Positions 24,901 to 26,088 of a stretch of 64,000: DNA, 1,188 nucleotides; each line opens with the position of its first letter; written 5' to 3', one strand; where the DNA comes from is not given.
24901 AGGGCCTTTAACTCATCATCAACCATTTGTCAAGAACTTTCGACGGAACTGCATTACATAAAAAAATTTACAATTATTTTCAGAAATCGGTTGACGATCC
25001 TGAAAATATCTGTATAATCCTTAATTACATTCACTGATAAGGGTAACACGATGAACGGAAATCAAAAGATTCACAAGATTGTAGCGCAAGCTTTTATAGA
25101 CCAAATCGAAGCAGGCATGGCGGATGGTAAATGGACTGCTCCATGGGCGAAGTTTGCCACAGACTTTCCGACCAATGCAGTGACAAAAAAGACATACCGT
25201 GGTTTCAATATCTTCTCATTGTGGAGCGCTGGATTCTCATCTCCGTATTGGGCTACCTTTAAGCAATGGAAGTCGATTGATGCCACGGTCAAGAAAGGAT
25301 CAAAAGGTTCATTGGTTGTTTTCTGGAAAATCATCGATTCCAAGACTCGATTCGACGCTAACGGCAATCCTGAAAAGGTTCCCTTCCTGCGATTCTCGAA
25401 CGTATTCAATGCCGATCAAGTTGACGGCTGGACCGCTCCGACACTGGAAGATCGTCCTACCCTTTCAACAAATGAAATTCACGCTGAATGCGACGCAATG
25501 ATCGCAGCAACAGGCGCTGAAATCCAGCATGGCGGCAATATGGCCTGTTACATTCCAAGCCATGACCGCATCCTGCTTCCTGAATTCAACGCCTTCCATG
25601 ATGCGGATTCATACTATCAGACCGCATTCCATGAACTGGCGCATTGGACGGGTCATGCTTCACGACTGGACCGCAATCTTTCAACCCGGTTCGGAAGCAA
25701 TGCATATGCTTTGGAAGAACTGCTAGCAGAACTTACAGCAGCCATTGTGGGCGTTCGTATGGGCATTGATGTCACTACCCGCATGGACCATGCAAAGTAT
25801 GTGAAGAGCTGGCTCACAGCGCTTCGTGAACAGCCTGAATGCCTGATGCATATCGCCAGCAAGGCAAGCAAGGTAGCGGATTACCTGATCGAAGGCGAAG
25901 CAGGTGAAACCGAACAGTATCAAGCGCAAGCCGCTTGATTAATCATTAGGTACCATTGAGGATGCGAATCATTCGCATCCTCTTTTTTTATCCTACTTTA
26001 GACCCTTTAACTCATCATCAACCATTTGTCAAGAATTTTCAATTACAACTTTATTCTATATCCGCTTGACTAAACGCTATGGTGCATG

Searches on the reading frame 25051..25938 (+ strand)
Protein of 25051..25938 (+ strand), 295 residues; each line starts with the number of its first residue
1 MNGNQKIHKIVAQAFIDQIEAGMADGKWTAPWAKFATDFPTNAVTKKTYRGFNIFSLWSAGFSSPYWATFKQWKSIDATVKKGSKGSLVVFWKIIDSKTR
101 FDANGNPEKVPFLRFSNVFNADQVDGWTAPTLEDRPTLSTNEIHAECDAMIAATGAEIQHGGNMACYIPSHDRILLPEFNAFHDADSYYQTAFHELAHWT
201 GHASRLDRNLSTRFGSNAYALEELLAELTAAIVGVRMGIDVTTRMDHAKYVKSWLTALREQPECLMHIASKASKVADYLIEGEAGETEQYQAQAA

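Call 76: search_protein_families(library=pfam, proteins=[window:25051-25938:+], max_evalue=0.01)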
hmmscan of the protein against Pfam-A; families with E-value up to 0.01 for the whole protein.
window:25051-25938:+ (295 aa): 4 families
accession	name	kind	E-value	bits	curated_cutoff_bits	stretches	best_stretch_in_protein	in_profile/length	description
PF18818.7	MPTase-PolyVal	-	1.2e-45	155.1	27.5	1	146-270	2-125/126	Zincin-like metallopeptidase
PF08401.16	ArdcN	-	9.7e-29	100.5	22.6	1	6-119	2-123/123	N-terminal domain of anti-restriction factor ArdC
PF20054.4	Tc-38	-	0.0017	18.5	23.2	1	61-89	22-50/70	Trypanosoma Tc-38 (p38) protein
PF04315.17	EpmC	-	0.0047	17.1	23.8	1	156-200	12-53/162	Elongation factor P hydroxylase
